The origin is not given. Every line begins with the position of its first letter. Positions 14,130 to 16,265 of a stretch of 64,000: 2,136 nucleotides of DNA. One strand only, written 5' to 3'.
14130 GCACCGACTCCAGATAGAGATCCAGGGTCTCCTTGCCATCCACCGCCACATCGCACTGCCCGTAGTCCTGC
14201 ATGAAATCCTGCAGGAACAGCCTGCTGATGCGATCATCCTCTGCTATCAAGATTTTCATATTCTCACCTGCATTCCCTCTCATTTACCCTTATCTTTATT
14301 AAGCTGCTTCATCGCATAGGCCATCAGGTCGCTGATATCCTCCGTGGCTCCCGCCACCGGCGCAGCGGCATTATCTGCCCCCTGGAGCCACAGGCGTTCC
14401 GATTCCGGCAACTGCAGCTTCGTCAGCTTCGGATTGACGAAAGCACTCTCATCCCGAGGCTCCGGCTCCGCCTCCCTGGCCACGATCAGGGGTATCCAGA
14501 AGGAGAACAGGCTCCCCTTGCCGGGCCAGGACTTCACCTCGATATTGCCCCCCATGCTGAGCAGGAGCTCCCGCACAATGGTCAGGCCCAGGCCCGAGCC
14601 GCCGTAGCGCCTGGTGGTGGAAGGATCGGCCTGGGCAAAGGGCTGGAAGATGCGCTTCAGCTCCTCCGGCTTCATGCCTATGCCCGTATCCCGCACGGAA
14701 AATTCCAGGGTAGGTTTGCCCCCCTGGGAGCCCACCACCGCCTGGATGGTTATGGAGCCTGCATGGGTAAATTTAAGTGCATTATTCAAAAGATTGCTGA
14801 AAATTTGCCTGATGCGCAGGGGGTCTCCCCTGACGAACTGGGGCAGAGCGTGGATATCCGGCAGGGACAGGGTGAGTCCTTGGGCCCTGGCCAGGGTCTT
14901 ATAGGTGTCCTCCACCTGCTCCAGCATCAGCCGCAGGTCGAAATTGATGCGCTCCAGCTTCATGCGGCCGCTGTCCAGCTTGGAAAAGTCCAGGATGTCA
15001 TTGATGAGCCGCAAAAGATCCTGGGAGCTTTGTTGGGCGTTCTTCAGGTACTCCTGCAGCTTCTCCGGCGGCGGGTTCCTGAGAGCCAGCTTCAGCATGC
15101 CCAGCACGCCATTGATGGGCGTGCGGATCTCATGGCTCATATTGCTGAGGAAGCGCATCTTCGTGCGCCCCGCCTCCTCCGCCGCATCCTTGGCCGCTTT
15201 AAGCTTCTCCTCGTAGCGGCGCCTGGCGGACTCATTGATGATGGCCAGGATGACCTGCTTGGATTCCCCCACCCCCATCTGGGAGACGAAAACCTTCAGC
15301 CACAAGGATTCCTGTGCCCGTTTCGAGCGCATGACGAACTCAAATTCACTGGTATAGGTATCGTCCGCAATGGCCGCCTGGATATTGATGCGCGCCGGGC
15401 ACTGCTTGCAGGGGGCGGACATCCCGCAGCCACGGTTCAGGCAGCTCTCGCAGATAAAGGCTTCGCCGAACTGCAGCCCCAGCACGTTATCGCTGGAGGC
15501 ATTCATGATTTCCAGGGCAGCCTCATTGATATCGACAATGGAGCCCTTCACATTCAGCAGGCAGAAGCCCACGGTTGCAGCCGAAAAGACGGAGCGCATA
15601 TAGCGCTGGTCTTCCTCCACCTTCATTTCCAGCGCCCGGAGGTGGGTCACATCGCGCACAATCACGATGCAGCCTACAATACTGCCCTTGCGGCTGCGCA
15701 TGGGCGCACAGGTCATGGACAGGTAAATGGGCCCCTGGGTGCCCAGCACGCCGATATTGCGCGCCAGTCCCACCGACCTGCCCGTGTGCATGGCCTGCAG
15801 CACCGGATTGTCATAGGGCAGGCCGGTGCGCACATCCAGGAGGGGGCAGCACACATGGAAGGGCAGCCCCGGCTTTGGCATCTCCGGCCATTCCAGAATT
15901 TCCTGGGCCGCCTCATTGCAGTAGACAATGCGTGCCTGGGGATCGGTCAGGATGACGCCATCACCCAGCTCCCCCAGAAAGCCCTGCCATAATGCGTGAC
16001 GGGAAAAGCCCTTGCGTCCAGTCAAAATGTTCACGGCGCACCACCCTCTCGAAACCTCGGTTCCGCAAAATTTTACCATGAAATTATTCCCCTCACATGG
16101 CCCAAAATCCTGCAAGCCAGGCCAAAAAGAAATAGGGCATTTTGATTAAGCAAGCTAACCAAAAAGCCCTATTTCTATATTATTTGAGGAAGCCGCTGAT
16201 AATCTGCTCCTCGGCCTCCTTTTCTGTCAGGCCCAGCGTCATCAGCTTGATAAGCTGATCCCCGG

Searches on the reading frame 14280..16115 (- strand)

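Call 31: search_protein_families(library=pfam, proteins=[window:14280-16115:-], max_evalue=0.0001)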
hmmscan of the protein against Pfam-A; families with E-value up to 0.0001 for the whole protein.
window:14280-16115:- (611 aa): 7 families
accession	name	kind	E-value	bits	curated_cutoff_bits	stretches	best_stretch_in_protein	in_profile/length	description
PF02518.31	HATPase_c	-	4.5e-30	104.8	26.4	1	430-543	1-109/111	Histidine kinase-, DNA gyrase B-, and HSP90-like ATPase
PF00512.31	HisKA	-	4.9e-22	78.2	26.9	1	319-383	2-66/66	His Kinase A (phospho-acceptor) domain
PF00989.32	PAS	-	7.4e-15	55.4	22.6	1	46-78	6-38/113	PAS fold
PF13426.13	PAS_9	-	9.1e-15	55.3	27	1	52-157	2-102/103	PAS domain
PF08448.16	PAS_4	-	3.1e-13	50.3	23.1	1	50-160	4-109/110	PAS fold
PF13188.13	PAS_8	-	1.5e-10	41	21.8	0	47-86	7-43/65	PAS domain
PF13589.12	HATPase_c_3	-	5.8e-05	23.6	25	0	442-512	10-78/137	Histidine kinase-, DNA gyrase B-, and HSP90-like ATPase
